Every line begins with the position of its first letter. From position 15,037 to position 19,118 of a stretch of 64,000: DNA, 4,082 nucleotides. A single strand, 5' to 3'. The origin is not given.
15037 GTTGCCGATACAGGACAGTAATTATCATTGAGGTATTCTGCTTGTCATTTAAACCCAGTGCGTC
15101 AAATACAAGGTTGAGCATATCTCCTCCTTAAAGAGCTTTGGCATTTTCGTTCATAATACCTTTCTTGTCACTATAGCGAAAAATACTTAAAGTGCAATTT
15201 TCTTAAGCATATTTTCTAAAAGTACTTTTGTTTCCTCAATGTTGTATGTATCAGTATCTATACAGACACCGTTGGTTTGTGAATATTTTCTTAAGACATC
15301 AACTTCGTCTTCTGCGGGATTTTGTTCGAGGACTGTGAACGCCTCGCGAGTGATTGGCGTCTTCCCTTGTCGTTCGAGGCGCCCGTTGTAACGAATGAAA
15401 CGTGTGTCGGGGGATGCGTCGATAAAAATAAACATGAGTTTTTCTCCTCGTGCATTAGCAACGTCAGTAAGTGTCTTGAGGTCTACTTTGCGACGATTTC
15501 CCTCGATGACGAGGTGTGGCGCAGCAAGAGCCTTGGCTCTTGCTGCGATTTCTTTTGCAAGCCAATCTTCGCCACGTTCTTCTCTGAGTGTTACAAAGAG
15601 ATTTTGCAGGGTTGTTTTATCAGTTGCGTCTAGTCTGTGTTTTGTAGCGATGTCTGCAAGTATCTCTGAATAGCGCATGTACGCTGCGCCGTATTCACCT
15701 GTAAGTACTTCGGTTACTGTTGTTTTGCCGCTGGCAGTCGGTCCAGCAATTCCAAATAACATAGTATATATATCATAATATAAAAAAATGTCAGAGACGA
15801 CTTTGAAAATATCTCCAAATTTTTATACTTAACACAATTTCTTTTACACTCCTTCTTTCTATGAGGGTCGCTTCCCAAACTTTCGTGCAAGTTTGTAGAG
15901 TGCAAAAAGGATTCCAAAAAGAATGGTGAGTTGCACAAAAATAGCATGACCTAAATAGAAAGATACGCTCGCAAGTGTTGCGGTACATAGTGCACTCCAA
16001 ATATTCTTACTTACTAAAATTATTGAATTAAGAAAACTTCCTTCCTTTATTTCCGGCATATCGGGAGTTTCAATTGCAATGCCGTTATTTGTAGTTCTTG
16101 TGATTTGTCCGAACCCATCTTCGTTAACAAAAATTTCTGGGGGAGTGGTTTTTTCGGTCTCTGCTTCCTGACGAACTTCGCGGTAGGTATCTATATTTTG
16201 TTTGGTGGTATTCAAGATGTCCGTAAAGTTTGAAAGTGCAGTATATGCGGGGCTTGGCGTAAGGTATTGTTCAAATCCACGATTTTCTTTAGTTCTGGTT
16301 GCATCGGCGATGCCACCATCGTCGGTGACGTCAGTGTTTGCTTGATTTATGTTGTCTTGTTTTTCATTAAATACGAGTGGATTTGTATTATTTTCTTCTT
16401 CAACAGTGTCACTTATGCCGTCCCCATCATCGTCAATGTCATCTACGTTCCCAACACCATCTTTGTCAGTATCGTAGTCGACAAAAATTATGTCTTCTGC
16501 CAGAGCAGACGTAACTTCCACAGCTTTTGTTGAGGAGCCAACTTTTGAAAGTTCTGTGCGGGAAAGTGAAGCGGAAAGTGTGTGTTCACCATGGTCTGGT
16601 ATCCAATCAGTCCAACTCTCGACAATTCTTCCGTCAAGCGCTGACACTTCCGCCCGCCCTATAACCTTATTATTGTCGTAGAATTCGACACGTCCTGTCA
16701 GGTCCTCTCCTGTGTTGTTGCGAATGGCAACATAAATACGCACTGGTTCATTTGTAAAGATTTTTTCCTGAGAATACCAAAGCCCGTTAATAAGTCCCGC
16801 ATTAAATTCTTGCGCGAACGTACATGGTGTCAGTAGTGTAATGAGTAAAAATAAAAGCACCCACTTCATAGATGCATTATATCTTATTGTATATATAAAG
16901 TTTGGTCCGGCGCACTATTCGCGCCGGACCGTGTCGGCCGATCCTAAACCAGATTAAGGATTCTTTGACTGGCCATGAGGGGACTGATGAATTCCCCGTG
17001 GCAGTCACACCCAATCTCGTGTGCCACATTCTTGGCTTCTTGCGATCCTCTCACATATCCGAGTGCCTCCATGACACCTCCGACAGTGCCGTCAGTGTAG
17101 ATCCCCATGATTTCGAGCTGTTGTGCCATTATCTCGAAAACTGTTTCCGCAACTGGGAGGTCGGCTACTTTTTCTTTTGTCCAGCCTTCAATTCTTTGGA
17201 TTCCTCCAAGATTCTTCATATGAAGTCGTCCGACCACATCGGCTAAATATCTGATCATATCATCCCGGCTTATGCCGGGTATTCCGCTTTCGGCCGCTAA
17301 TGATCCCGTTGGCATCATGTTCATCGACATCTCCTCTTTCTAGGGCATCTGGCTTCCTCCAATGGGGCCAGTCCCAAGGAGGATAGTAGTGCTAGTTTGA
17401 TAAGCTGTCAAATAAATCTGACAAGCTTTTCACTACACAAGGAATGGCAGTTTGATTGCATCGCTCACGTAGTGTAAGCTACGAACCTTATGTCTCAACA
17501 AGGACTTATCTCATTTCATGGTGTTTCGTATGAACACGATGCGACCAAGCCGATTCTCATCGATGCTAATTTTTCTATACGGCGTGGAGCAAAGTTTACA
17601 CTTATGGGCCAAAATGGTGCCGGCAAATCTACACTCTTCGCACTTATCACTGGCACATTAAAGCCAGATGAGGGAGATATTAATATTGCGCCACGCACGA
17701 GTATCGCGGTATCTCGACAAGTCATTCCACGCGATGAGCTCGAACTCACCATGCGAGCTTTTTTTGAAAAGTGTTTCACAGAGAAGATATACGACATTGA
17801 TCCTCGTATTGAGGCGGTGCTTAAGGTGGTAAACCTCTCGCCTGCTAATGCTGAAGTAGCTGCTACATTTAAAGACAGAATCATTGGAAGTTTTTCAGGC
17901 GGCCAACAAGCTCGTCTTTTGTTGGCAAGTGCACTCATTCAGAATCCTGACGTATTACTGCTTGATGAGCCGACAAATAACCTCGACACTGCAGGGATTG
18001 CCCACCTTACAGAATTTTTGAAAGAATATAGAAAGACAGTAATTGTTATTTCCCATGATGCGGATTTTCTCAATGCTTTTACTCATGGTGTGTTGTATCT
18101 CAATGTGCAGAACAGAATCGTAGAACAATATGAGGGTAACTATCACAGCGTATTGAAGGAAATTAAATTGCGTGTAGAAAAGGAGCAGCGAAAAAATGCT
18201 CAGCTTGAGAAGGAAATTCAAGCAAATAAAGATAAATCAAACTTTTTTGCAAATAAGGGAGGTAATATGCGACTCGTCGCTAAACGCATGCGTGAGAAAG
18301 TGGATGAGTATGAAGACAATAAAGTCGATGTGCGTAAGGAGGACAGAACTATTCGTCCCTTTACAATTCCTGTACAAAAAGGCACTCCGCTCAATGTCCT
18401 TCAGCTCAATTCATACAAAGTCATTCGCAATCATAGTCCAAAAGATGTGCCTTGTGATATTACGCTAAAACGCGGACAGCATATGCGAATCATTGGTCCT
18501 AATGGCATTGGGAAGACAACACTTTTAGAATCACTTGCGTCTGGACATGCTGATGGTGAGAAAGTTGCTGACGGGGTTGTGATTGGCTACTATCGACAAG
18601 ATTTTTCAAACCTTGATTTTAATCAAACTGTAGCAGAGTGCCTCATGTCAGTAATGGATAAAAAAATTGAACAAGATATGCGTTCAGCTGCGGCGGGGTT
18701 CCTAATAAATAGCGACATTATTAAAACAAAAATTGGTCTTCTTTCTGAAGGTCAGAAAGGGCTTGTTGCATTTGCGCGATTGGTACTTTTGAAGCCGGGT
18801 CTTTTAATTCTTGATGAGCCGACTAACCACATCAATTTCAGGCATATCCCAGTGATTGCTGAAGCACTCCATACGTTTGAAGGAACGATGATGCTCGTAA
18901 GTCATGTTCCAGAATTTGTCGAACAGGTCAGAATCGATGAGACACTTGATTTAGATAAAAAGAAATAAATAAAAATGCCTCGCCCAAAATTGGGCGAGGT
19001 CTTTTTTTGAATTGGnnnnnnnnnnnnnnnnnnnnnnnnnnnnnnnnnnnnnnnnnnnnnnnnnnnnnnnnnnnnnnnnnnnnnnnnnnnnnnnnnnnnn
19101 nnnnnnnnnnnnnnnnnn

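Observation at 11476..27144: str operon split: 15.7 kb of accessory genes separate rpsL-rpsG from fusA-tuf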

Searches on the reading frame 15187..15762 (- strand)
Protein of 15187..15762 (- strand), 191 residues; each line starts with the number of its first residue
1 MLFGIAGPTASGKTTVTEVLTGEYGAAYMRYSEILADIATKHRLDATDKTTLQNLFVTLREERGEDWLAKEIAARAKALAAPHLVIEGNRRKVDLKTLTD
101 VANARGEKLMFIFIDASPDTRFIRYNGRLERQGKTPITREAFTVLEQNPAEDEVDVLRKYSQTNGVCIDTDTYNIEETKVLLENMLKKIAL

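Call 3: search_protein_families(library=pfam, proteins=[window:15187-15762:-], max_evalue=0.01)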
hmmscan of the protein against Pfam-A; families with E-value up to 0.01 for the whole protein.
window:15187-15762:- (191 aa): 5 families
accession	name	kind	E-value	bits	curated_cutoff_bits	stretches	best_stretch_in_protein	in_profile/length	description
PF13207.12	AAA_17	-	4.9e-08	33.8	27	1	7-132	2-125/136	AAA domain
PF02224.24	Cytidylate_kin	-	1.9e-07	31.5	26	1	5-59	3-60/211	Cytidylate kinase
PF13238.12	AAA_18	-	7.2e-07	30.2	29.4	1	5-137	3-120/128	AAA domain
PF13671.12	AAA_33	-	5e-05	24.1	27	1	5-141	4-132/143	AAA domain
PF01712.25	dNK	-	0.003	17.8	27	0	5-40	3-36/203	Deoxynucleoside kinase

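Call 24: search_protein_families(library=ncbifam, proteins=[window:15187-15762:-], max_evalue=0.01)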
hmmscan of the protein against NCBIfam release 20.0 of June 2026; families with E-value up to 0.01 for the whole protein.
window:15187-15762:- (191 aa): 7 families
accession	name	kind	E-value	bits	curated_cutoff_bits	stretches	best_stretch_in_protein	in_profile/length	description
NF006226.0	PRK08356.1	equivalog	1.1e-05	25.2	189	1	1-146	6-153/195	hypothetical protein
NF050819.1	PolSacchBiosHfsG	equivalog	0.00022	20.5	500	1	44-186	29-172/302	polysaccharide biosynthesis protein HfsG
TIGR00017.1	cmk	equivalog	0.00023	20.9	135.55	0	3-56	5-61/217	(d)CMP kinase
NF004018.0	PRK05480.1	equivalog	0.0018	17.8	180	0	2-24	8-30/210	uridine kinase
TIGR01313.1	therm_gnt_kin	subfamily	0.0023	17.7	113.75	0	5-158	3-144/164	gluconokinase, GntK/IdnK-type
NF003828.1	PRK05416.1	equivalog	0.0027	17.3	244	1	90-187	61-153/278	RNase adapter RapZ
NF006743.0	PRK09270.1-2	equivalog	0.0029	16.7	227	0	2-25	30-53/217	nucleoside/nucleotide kinase family protein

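Call 25: search_protein_families(library=phrogs, proteins=[window:15187-15762:-], max_evalue=0.001)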
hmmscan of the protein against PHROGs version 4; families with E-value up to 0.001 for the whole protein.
window:15187-15762:- (191 aa): 2 families
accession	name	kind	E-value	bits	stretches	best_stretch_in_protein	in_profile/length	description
phrog_1815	-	other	3.8e-05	25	0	1-26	4-29/197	guanylate kinase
phrog_10255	-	other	0.00048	20.9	1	3-86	4-93/230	kinase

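Call 26: search_protein_families(library=padloc, proteins=[window:15187-15762:-], max_evalue=0.001)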
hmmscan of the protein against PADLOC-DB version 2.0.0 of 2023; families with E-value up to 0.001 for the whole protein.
window:15187-15762:- (191 aa): 1 family
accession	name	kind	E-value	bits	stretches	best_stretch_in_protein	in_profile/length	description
PDLC02373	dCTPase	-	0.00064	16.7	1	2-115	156-235/630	-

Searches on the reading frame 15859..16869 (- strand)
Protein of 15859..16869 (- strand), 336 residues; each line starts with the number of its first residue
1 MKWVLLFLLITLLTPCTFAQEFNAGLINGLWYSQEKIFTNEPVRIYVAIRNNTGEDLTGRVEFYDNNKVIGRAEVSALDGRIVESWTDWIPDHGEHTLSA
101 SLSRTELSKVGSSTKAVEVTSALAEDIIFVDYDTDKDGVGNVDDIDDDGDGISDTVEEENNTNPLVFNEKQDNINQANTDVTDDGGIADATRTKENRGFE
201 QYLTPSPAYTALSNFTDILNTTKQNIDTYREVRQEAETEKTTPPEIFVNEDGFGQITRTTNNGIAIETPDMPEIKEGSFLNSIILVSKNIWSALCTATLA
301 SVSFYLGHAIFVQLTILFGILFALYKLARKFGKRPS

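Call 3: search_protein_families(library=pfam, proteins=[window:15859-16869:-], max_evalue=0.01)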
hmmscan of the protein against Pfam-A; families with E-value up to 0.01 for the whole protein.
window:15859-16869:- (336 aa): 2 families
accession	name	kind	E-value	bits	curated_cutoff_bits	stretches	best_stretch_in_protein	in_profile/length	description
PF16640.11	Big_3_5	-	2.7e-05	25.1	35.5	1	34-119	5-87/88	Bacterial Ig-like domain (group 3)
PF18884.5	TSP3_bac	-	7.5e-05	22.9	25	1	146-165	1-20/22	Bacterial TSP3 repeat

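Call 17: find_encoding_contigs(protein=window:15859-16869:-, flank=10000, max_places=10)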
Protein window:15859-16869:- (336 aa): 6 contigs read that carry it; 3 places shown.
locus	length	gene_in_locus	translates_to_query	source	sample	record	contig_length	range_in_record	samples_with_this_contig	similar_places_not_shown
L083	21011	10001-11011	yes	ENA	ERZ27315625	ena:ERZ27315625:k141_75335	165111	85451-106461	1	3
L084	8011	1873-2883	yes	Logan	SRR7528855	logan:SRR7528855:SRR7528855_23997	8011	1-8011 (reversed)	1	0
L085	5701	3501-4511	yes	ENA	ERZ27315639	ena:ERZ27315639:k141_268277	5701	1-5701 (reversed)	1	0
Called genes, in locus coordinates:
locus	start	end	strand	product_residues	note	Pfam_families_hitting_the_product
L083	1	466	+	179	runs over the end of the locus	-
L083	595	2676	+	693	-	PF00890:FAD_binding_2 (weak), PF01134:GIDA (weak), PF07992:Pyr_redox_2, PF12831:FAD_oxidored, PF13738:Pyr_redox_3, PF00070:Pyr_redox, PF02852:Pyr_redox_dim, PF09335:VTT_dom, +2 more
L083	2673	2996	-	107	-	-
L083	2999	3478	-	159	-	-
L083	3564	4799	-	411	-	PF04024:PspC, PF22571:LiaI-LiaF-TM_PspC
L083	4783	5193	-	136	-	PF03551:PadR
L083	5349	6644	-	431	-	-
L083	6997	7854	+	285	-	-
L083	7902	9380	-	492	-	PF00005:ABC_tran, PF00006:ATP-synt_ab (faint), PF02463:SMC_N (faint), PF13401:AAA_22 (faint), PF13476:AAA_23 (faint), PF13555:AAA_29 (faint), PF13304:AAA_21 (weak), PF00005:ABC_tran, +1 more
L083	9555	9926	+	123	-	-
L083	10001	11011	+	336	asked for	-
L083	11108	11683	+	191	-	PF02224:Cytidylate_kin (faint), PF13207:AAA_17, PF13238:AAA_18 (weak)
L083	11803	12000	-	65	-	-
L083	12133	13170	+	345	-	-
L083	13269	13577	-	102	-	-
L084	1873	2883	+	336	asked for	-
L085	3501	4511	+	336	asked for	-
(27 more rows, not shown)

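Call 24: search_protein_families(library=ncbifam, proteins=[window:15859-16869:-], max_evalue=0.01)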
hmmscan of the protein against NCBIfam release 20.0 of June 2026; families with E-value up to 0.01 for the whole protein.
window:15859-16869:- (336 aa): 1 family
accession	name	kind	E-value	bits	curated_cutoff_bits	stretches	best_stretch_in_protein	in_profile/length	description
NF047638.1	throspo3_MtsC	equivalog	0.0037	16.2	350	1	133-180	148-195/428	cell-cell cohesion MYXO-CTERM protein MtsC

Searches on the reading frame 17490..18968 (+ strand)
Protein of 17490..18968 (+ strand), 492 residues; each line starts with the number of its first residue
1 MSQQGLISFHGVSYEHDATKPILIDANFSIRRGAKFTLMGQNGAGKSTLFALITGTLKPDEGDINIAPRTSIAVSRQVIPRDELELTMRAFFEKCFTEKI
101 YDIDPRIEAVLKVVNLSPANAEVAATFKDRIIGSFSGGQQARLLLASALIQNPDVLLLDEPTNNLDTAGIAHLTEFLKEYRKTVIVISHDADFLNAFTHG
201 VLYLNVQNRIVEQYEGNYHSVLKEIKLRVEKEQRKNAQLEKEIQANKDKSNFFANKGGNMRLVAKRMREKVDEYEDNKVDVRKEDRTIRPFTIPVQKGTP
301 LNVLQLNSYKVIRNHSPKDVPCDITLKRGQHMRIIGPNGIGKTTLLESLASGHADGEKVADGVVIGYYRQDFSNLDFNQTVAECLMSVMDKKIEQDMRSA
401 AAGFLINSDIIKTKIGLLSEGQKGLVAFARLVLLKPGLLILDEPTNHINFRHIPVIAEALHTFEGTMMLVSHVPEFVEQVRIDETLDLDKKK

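Call 3: search_protein_families(library=pfam, proteins=[window:17490-18968:+], max_evalue=0.01)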
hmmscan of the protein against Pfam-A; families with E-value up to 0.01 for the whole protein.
window:17490-18968:+ (492 aa): 24 families
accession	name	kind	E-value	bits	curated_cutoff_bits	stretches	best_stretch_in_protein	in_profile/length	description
PF00005.33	ABC_tran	-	4.5e-47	160.5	25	2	25-163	3-137/137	ABC transporter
PF13304.12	AAA_21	-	3.6e-19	70.4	27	3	133-191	236-300/304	AAA domain, putative AbiEii toxin, Type IV TA system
PF02463.25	SMC_N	-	1.1e-09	38.5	40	1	123-198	123-206/220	RecF/RecN/SMC N terminal domain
PF13555.12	AAA_29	-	1.8e-07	31.2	27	1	30-53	19-43/61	P-loop containing region of AAA domain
PF00006.31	ATP-synt_ab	-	4.2e-07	30.3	29.5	0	324-355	9-40/213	ATP synthase alpha/beta family, nucleotide-binding domain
PF13401.12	AAA_22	-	5.1e-07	30.5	27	1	329-398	5-72/130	AAA domain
PF13476.12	AAA_23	-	4.3e-06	27.9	27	0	334-350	24-40/201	AAA domain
PF05729.18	NACHT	-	1.8e-05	25.1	26.7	1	333-365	4-38/167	NACHT domain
PF03193.22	RsgA_GTPase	-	2.6e-05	24.5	30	0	36-64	109-137/174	RsgA GTPase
PF13175.12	AAA_15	-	8.2e-05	22.8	32.1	0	332-349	26-43/374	AAA ATPase domain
PF13481.12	AAA_25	-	0.00011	22.3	27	0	326-361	30-65/195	AAA domain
PF13521.12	AAA_28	-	0.00015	22.5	27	1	334-401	4-69/164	AAA domain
PF13479.12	AAA_24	-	0.00016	22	27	0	330-349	3-22/195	AAA domain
PF13191.12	AAA_16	-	0.00019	22.4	32.6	0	328-361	23-52/167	AAA ATPase domain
PF13604.12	AAA_30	-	0.00028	21.1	27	0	327-355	16-44/191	AAA domain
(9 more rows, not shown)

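Call 24: search_protein_families(library=ncbifam, proteins=[window:17490-18968:+], max_evalue=0.01)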
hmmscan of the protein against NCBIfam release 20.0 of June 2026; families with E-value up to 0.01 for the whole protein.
window:17490-18968:+ (492 aa): 198 families (the best 25 are shown)
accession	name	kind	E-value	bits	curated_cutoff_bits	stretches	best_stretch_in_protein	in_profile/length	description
NF000355.4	ribo_prot_ABC_F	equivalog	1.6e-92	311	380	2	8-270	4-250/499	ribosomal protection-like ABC-F family protein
NF011646.0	PRK15064.1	equivalog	1.8e-66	224.7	762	2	130-480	151-501/530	ABC-F family ATPase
NF000168.2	ABCF_Msr_all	exception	3.6e-66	223.7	680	3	19-194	308-468/487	Msr family ABC-F type ribosomal protection protein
NF008775.0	PRK11819.1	equivalog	2.4e-62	211.3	599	2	125-478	154-506/556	energy-dependent translational throttle protein EttA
TIGR03719.1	ABC_ABC_ChvD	subfamily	3.9e-62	210.6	806.75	3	96-387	132-409/552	energy-dependent translational throttle protein EttA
NF000169.2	ABCF_Sal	exception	1e-61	209.2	725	4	129-246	125-240/542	Sal family ABC-F type ribosomal protection protein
NF050005.1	ABC_ATPase_Uup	equivalog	1.9e-59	201.4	900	2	93-480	125-503/636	ATP-binding cassette ATPase Uup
NF000170.2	ABCF_Vga_all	exception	2.6e-58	197.8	725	2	27-256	23-205/521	Vga family ABC-F type ribosomal protection protein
NF000171.1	ABCF_producer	exception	1e-57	195.8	800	3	99-250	135-277/541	TlrC/CarA/OleB/SrmB family ABC-F type ribosomal protection protein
NF008358.0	PRK11147.1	equivalog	1.6e-55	188.5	936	2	93-479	125-502/635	ABC transporter ATP-binding protein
NF043038.1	ABCF_CplR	exception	8.8e-53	179.8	780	2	135-480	96-462/544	ABC-F type ribosomal protection protein CplR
NF007921.0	PRK10636.1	equivalog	1.3e-51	175.6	917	2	129-477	144-490/638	ABC transporter ATP-binding protein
NF000514.1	ABCF_OptrA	exception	3.3e-45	154.6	1450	1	130-490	178-534/655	ABC-F type ribosomal protection protein OptrA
NF000166.1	ABCF_CarA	exception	2.5e-44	151.4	1050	3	99-229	145-270/556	ABC-F type ribosomal protection protein Car(A)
NF000167.2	ABCF_Lsa_all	exception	3e-43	148.5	750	3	130-249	113-229/492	Lsa family ABC-F type ribosomal protection protein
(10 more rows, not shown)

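Call 26: search_protein_families(library=padloc, proteins=[window:17490-18968:+], max_evalue=0.001)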
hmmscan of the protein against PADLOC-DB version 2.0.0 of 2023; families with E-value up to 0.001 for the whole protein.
window:17490-18968:+ (492 aa): 35 families (the best 25 are shown)
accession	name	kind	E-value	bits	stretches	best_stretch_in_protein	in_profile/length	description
PDLC04135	mad3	-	2.8e-44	150.2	2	118-228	244-362/374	mads_3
PDLC02980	AriA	-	3.5e-21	74.4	2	132-194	235-303/304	-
PDLC04140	mad8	-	3.5e-13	47.8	2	22-211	16-250/314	mads_8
PDLC04144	HEC-01B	-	1.6e-10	38.6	0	149-204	290-352/395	-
PDLC02914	ATPase-Toprim_I-B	-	3.3e-10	37.7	0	318-369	14-46/443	-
PDLC04164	AriA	-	3.6e-09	34.6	0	110-184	145-224/253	-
PDLC02335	AbiLi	-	3.8e-08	30.8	0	102-214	154-254/326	AbiLi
PDLC04182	HEC-01A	-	1.6e-07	28.6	0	428-491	294-365/406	-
PDLC00281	PtuA1|PtuA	-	5.4e-07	27.1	0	38-70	42-74/448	AAA ATPase domain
PDLC04213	HEC-02A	-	8.5e-07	26.8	0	144-237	223-310/337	-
PDLC00075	GajA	-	1.1e-06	25.5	0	312-349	8-42/536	AAA ATPase domain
PDLC00304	PtuA1|PtuA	-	3.5e-06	24.5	0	334-358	44-68/444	AAA ATPase domain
PDLC04242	PDC-M01A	-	8.9e-06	22.2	0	333-354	220-241/566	-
PDLC00292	PtuA1|PtuA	-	1.4e-05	21.7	0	213-359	228-365/726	AAA ATPase domain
PDLC02979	AriA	-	1.5e-05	23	0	331-349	25-43/373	-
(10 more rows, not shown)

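Call 82: search_solved_structures(query=window:17490-18968:+, max_evalue=1e-30)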
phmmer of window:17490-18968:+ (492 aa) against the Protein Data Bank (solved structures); distinct sequences matched with E-value up to 1e-30: 23.
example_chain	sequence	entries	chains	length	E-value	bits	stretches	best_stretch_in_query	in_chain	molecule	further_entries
7p7q_0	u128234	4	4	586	1.6e-55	192.1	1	127-487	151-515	ARE-ABC-F family resistance factor PoxtA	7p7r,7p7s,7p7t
9njf_Y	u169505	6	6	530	4.4e-50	174.2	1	136-480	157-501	Probable ATP-binding protein YbiT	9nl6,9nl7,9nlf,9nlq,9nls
5zxd_A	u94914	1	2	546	6.9e-50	173.5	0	6-225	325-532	ATP-binding cassette sub-family F member 1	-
9vvi_W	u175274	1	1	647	9.8e-49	169.7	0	129-411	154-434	Probable ATP-binding protein YheS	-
4fin_A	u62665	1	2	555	1.4e-47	165.9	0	22-225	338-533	EttA (YjjK) ABCF family protein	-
3j5s_D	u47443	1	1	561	1.4e-47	165.9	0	22-225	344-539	Energy-dependent translational throttle A (EttA)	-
9nlh_H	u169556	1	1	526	6e-47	163.8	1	129-481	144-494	YheS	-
9nlb_E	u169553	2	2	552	2e-46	162.1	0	22-224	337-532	Energy-dependent translational throttle protein EttA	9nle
9nl5_E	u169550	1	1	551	2.1e-46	162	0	22-224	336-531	EttA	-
7msc_x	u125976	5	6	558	2.1e-44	155.4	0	79-390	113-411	Energy-dependent translational throttle protein EttA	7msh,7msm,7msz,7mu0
9nlj_U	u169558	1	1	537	9.8e-43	149.9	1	131-479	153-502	Uup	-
7b7d_EF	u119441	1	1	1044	1.2e-42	149.6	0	132-240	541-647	Elongation factor 3A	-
8ylr_v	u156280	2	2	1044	1.6e-41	145.9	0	132-240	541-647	Elongation factor 3A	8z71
8yld_v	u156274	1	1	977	1.8e-41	145.8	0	132-240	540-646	Elongation factor 3A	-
2ix8_A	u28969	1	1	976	1.8e-41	145.8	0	132-240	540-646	ELONGATION FACTOR 3A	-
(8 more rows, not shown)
